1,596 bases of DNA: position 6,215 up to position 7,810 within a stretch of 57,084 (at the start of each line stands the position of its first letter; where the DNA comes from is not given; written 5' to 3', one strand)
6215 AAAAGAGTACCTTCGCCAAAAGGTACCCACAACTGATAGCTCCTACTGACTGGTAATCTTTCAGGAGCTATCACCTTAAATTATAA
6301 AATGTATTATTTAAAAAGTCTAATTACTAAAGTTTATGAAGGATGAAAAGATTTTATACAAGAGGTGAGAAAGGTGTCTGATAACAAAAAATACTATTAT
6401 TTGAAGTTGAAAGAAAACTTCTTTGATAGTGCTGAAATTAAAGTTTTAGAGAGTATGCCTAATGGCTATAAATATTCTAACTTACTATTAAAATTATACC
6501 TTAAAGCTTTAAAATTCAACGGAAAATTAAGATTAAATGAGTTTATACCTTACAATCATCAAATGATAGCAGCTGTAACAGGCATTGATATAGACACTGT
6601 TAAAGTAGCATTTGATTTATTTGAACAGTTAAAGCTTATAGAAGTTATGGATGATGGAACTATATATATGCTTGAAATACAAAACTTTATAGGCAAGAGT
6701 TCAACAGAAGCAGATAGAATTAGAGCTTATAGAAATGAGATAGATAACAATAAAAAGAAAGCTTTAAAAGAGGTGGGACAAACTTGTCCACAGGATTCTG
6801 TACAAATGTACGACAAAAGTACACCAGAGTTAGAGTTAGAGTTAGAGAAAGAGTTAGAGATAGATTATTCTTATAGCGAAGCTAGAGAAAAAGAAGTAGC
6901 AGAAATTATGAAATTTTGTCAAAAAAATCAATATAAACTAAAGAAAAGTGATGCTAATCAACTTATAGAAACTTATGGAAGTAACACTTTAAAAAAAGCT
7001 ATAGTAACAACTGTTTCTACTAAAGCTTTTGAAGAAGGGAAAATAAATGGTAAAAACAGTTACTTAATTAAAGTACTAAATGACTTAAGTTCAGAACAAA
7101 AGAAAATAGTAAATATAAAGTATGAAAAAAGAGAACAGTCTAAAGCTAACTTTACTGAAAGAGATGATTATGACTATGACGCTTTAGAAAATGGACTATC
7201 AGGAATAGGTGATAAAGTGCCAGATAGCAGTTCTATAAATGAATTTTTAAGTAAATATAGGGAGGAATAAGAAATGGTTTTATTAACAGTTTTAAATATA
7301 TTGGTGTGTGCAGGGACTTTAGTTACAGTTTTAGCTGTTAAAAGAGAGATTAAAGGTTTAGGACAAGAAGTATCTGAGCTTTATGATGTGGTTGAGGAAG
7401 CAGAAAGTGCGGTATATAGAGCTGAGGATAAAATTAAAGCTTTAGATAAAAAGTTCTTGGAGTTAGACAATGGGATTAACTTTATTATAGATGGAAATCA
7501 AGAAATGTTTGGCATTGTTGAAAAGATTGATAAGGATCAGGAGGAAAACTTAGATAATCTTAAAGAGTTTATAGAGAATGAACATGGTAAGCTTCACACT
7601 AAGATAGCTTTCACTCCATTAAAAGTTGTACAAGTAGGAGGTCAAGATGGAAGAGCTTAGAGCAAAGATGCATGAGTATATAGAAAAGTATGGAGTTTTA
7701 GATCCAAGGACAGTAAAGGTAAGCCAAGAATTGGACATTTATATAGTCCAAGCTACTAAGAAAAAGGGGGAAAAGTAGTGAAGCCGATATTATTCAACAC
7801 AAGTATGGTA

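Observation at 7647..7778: Unlisted 43-aa gene encodes a Spo0E-like phosphatase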

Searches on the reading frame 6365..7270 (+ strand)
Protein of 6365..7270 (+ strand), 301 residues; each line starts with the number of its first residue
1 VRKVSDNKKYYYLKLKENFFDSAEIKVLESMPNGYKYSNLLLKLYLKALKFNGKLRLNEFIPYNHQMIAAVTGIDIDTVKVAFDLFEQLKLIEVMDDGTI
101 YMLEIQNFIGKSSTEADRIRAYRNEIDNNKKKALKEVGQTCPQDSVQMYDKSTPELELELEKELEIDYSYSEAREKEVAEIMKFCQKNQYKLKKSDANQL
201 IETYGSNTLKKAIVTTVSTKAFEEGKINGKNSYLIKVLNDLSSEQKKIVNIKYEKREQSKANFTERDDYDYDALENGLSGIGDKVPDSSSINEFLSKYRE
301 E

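Call 24: search_protein_families(library=pfam, proteins=[window:6365-7270:+], max_evalue=0.01)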
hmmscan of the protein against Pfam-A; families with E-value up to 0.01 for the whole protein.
window:6365-7270:+ (301 aa): 1 family
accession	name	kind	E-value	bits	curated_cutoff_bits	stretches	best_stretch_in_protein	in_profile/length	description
PF09681.16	Phage_rep_org_N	-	8.5e-32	110.1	23.3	1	12-125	1-116/121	N-terminal phage replisome organiser (Phage_rep_org_N)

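Call 63: find_related_loci(query=window:6365-7267:+, collection=viral_contigs, flank=5000)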
Query window:6365-7267:+ (301 aa) in viral_contigs; peptide patterns used: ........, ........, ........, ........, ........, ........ (x = any residue, [..] = any of these).
271 stretches matched a pattern; 245 encode a relative of the query (tblastn E <= 1e-3); the best 80 are kept; 80 distinct loci.
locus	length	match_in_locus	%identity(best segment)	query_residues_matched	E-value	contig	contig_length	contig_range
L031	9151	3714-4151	73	4-154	3e-58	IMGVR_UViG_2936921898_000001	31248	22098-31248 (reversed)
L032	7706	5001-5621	49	4-210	3e-56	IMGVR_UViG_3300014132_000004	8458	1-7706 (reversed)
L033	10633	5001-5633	49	4-210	2e-56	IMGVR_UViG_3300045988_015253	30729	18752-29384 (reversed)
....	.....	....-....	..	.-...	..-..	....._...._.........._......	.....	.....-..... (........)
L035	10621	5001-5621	49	4-210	9e-56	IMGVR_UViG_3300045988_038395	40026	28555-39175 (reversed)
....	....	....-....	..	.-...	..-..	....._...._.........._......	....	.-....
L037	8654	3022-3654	48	4-210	2e-55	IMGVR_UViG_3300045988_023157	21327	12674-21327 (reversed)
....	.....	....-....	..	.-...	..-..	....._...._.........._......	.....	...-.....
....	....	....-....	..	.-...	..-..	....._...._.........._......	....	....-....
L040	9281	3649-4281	48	4-210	6e-55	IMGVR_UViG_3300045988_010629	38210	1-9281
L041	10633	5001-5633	48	4-210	4e-55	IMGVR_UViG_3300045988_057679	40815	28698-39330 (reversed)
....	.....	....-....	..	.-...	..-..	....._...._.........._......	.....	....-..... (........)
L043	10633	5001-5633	48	4-210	2e-54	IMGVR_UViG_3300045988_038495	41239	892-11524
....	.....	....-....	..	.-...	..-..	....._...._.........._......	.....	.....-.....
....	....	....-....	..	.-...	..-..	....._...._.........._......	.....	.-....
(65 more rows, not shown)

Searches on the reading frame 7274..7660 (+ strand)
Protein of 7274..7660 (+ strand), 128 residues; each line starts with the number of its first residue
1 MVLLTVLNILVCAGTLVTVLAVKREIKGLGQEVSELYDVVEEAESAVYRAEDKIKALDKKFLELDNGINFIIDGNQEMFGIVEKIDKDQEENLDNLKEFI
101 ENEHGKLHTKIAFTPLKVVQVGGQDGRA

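Call 24: search_protein_families(library=pfam, proteins=[window:7274-7660:+], max_evalue=0.01)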
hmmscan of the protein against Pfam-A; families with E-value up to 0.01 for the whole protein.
window:7274-7660:+ (128 aa): 1 family
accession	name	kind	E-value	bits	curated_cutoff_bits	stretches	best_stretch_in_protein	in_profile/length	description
PF15397.11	DUF4618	-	0.0021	18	34.9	0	82-116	129-163/258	Domain of unknown function (DUF4618)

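Call 39: search_protein_families(library=ncbifam, proteins=[window:7274-7660:+], max_evalue=0.001)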
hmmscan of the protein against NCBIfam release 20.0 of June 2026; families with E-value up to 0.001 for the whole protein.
window:7274-7660:+ (128 aa): 0 families

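Call 73: search_protein_families(library=phrogs, proteins=[window:7274-7660:+], max_evalue=0.001)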
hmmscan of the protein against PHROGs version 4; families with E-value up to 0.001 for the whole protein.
window:7274-7660:+ (128 aa): 0 families
